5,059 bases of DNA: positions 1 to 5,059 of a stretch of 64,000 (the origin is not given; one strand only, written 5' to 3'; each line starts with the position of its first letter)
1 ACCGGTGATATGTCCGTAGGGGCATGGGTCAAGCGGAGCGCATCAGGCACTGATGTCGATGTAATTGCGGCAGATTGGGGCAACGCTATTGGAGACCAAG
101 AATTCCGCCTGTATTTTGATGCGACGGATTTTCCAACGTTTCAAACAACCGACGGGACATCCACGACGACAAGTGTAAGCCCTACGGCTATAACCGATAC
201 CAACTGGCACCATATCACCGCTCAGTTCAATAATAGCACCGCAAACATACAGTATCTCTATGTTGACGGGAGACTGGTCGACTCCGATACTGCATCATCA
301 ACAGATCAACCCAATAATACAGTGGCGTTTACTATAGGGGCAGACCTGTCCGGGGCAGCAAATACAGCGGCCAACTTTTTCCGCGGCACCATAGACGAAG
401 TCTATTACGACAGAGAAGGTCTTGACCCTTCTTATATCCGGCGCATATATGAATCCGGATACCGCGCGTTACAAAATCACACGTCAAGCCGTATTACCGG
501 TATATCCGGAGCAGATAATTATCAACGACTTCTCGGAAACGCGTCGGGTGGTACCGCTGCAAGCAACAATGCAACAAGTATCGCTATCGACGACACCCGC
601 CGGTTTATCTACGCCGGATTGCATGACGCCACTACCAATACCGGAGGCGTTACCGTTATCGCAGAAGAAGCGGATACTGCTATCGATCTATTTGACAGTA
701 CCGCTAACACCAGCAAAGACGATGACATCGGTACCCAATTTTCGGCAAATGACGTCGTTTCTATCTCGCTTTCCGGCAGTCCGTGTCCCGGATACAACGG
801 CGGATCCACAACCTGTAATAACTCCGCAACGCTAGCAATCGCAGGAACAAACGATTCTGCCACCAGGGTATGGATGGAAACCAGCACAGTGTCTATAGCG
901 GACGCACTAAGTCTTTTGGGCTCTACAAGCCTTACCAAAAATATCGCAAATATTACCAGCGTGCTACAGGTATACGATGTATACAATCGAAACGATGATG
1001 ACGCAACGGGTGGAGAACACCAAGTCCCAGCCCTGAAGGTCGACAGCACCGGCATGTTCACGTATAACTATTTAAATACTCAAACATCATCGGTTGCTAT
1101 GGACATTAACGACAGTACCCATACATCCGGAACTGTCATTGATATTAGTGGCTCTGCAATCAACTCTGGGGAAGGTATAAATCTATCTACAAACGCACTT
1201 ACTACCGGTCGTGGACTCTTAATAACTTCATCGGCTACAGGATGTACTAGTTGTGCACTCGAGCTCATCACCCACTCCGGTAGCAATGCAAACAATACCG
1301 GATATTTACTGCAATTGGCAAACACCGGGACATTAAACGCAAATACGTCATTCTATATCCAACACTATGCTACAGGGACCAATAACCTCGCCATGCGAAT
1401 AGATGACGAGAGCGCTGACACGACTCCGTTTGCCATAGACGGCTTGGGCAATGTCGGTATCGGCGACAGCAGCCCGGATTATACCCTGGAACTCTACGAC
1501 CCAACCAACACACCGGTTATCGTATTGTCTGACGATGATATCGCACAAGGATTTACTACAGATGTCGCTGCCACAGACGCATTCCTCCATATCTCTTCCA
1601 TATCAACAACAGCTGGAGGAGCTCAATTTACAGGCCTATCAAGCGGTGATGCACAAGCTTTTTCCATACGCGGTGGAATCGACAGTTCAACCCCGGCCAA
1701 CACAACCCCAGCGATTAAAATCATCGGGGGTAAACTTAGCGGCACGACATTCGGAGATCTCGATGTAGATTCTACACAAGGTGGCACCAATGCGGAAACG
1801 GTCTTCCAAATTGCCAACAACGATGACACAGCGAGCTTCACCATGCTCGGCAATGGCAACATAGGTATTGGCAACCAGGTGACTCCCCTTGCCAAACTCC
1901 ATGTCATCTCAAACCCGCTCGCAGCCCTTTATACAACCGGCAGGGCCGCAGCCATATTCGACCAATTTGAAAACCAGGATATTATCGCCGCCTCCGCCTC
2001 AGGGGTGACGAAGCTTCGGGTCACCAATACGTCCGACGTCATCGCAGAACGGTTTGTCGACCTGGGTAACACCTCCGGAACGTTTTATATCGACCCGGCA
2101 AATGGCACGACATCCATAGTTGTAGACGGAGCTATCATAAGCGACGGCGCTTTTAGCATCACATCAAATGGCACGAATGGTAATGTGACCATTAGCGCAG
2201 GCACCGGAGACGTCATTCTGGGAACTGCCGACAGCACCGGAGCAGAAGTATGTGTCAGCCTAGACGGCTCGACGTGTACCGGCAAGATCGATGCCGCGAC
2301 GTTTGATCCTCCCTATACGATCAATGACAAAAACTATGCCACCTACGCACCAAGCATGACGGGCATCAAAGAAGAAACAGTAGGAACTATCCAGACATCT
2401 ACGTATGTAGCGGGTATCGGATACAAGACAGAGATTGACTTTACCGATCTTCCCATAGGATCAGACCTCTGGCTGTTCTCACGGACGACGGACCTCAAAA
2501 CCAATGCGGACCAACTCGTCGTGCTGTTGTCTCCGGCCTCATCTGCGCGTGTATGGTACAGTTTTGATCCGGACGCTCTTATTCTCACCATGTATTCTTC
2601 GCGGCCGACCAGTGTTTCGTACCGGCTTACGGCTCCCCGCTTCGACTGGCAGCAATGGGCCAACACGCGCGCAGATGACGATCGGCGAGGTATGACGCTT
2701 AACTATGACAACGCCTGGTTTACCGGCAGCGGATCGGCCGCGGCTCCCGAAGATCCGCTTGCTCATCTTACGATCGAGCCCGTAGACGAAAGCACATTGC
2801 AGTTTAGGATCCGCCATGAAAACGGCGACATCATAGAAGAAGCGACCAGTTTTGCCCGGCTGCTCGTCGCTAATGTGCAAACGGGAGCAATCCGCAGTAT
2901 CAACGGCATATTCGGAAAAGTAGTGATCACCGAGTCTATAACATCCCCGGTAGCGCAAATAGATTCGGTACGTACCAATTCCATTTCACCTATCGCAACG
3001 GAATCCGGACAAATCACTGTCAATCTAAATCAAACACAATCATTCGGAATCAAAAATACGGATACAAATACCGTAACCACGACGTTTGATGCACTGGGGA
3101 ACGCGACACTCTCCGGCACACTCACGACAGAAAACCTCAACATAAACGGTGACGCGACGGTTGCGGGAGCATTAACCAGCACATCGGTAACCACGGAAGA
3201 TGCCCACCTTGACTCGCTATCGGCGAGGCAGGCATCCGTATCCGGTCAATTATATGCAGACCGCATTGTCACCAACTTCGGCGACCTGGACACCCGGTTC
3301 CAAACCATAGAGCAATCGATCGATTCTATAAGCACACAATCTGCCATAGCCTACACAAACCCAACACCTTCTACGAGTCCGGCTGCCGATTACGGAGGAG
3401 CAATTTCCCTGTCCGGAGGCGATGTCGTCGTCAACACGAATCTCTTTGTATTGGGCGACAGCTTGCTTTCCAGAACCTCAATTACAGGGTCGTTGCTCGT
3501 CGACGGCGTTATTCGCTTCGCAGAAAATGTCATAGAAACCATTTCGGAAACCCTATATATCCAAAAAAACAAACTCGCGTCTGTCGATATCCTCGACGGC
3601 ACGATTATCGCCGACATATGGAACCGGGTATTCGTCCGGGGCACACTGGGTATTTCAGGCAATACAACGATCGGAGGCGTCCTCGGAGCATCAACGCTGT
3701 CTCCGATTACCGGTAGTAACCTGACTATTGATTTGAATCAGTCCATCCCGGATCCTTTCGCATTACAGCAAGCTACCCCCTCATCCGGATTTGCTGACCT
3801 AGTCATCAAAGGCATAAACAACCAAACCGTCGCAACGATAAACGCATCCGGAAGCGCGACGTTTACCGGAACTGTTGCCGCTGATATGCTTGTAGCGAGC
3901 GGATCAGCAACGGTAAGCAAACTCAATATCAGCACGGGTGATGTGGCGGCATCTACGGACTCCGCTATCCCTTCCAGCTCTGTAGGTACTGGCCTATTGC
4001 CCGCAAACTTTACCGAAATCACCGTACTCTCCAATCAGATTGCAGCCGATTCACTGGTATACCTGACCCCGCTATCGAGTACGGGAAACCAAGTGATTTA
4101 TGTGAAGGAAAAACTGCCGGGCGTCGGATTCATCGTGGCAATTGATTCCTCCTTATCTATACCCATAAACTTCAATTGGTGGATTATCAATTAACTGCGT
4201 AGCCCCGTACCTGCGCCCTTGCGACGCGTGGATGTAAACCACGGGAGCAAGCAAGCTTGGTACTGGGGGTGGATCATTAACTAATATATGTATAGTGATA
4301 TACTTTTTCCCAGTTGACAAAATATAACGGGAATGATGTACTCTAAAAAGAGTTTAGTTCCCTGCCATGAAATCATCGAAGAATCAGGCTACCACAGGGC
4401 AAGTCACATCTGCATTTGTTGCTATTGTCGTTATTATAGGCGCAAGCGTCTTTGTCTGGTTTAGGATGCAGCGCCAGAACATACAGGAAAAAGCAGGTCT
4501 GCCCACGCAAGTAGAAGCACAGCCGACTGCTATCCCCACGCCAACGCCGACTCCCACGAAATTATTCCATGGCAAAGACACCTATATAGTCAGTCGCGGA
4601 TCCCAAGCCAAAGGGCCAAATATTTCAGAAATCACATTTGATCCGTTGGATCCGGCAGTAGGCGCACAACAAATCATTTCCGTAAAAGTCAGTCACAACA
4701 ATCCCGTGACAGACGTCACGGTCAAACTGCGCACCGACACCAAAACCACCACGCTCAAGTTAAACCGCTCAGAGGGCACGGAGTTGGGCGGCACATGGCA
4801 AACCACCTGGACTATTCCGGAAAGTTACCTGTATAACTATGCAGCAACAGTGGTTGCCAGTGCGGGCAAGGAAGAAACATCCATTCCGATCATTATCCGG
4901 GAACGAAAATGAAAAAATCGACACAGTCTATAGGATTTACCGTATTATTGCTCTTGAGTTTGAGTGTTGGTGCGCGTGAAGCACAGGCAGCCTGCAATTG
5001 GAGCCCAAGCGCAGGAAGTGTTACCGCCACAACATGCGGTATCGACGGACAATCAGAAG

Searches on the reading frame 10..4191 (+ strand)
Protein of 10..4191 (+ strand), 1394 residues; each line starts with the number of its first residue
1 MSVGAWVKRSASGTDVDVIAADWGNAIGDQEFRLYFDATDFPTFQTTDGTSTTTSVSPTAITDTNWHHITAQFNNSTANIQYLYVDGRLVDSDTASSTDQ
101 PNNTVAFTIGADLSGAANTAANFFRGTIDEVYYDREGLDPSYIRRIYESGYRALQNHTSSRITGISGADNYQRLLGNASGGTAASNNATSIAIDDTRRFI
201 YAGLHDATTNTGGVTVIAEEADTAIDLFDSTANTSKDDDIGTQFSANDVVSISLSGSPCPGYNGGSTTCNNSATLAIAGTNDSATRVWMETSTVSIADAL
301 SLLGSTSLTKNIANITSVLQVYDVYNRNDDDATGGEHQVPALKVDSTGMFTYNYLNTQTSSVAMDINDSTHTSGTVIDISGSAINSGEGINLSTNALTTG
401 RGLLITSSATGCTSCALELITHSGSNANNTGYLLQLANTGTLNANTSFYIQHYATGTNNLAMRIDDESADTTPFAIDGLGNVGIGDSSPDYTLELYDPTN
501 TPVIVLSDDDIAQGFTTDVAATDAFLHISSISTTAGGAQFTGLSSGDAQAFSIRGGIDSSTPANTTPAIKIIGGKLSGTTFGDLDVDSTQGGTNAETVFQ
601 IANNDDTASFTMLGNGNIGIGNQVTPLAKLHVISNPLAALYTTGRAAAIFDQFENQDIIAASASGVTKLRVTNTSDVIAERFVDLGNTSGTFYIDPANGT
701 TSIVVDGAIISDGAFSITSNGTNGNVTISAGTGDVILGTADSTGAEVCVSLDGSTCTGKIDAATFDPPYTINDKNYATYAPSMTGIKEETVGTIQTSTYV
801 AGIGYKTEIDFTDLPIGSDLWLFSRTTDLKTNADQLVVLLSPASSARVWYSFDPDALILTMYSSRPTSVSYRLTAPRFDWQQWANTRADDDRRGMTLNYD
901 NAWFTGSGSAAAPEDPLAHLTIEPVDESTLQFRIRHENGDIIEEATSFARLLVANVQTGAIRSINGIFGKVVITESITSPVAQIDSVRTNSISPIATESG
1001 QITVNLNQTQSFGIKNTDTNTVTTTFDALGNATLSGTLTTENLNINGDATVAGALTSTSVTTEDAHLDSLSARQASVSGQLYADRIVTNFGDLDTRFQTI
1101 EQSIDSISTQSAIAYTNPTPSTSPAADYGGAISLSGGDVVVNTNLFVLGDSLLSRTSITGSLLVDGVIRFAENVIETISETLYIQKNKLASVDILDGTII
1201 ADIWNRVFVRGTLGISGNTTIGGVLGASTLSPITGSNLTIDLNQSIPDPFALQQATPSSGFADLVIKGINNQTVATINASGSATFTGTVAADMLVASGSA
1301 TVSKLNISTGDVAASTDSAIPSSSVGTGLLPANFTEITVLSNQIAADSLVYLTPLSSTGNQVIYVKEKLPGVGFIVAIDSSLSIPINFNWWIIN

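Call 3: search_protein_families(library=pfam, proteins=[window:10-4191:+], max_evalue=1)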
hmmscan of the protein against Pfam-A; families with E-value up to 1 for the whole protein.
window:10-4191:+ (1394 aa): 3 families
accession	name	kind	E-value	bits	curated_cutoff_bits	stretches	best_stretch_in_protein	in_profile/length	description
PF13385.13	Laminin_G_3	-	6.8e-16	59.2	27.6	1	2-131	20-138/151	Concanavalin A-like lectin/glucanases superfamily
PF02210.31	Laminin_G_2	-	7.5e-06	26.9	22.9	1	45-135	33-125/126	Laminin G domain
PF19070.5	DUF5766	-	0.3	11.8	27.4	0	708-756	20-71/77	Family of unknown function (DUF5766)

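Call 81: search_protein_families(library=phrogs, proteins=[window:10-4191:+], max_evalue=0.001)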
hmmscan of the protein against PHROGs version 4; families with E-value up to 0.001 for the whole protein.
window:10-4191:+ (1394 aa): 0 families
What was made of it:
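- No neighbouring gene hits phage families (call 81).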

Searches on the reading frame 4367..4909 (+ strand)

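Call 3: search_protein_families(library=pfam, proteins=[window:4367-4909:+], max_evalue=1)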
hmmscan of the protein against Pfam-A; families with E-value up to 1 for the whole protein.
window:4367-4909:+ (181 aa): 4 families
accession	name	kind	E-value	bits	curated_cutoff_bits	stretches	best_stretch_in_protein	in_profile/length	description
PF02369.22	Big_1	-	0.012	16.1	34.9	1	105-165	24-83/93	Bacterial Ig-like domain (group 1)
PF20143.4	NAD_kinase_C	-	0.022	14.9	23.7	1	69-110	41-82/126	ATP-NAD kinase C-terminal domain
PF21568.3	AIMA-like_N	-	0.042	14.8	27.8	1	93-139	15-59/104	1,3-alpha-isomaltosidase-like, N-terminal domain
PF14221.11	DUF4330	-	0.047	14.3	27.6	1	17-129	20-134/167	Domain of unknown function (DUF4330)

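Call 81: search_protein_families(library=phrogs, proteins=[window:4367-4909:+], max_evalue=0.001)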
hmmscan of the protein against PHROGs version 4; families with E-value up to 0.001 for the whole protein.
window:4367-4909:+ (181 aa): 0 families
